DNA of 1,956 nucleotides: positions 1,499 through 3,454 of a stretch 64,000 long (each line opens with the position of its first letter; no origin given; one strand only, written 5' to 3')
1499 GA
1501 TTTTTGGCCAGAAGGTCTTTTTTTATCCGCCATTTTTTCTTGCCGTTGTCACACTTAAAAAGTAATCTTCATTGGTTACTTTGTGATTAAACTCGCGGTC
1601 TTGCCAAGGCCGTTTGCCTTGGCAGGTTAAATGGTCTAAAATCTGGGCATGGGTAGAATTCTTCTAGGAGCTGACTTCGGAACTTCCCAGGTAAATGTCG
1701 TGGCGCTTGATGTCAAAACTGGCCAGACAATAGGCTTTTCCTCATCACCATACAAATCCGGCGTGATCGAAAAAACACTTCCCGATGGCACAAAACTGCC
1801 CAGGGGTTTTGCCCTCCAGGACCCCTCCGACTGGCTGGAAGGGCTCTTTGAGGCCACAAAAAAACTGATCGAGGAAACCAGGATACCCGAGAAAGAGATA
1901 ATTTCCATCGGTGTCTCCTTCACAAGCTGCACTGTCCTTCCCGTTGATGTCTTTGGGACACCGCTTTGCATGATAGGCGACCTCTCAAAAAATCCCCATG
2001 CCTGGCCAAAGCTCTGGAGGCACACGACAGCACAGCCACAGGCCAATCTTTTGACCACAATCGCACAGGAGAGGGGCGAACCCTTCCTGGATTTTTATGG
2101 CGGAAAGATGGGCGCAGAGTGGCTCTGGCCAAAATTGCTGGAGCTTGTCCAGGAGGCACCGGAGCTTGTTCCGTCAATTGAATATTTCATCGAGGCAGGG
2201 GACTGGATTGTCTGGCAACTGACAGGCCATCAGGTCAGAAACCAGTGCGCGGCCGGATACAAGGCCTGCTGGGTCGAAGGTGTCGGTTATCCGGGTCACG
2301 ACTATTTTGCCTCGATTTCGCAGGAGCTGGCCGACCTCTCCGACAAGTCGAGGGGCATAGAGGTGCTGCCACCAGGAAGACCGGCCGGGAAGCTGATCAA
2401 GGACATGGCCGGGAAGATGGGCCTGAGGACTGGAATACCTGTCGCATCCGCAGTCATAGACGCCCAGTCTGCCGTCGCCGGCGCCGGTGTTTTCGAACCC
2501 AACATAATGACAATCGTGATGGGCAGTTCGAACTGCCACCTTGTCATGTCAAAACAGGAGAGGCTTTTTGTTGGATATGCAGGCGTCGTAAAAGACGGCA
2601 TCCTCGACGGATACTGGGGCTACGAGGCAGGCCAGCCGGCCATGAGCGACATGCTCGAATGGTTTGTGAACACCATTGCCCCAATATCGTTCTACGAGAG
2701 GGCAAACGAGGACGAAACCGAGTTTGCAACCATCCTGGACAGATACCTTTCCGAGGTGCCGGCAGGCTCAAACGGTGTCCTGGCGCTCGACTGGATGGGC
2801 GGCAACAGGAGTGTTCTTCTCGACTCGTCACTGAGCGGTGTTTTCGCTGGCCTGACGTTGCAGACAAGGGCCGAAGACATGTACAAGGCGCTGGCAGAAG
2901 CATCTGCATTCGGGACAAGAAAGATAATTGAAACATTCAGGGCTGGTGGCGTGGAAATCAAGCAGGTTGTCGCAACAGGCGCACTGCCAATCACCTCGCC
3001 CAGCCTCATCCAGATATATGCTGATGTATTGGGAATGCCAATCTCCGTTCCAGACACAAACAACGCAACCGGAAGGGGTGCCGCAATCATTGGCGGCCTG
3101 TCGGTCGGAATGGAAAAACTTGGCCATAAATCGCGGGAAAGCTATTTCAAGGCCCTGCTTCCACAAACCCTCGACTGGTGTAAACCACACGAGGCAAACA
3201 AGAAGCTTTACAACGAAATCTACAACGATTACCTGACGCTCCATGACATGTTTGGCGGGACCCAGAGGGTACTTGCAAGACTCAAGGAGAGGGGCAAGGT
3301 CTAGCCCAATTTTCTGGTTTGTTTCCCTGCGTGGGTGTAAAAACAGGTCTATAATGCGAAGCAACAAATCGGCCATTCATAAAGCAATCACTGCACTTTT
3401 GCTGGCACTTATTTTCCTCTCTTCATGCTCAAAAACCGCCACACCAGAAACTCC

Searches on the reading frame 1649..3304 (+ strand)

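Call 66: search_protein_families(library=pfam, proteins=[window:1649-3304:+], max_evalue=0.00001)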
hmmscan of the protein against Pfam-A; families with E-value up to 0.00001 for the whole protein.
window:1649-3304:+ (551 aa): 2 families
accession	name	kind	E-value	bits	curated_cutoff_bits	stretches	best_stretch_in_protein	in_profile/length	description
PF02782.22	FGGY_C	-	1.6e-33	116.6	27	1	288-484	2-196/198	FGGY family of carbohydrate kinases, C-terminal domain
PF00370.27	FGGY_N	-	1.9e-13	51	28.8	1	5-278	2-245/245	FGGY family of carbohydrate kinases, N-terminal domain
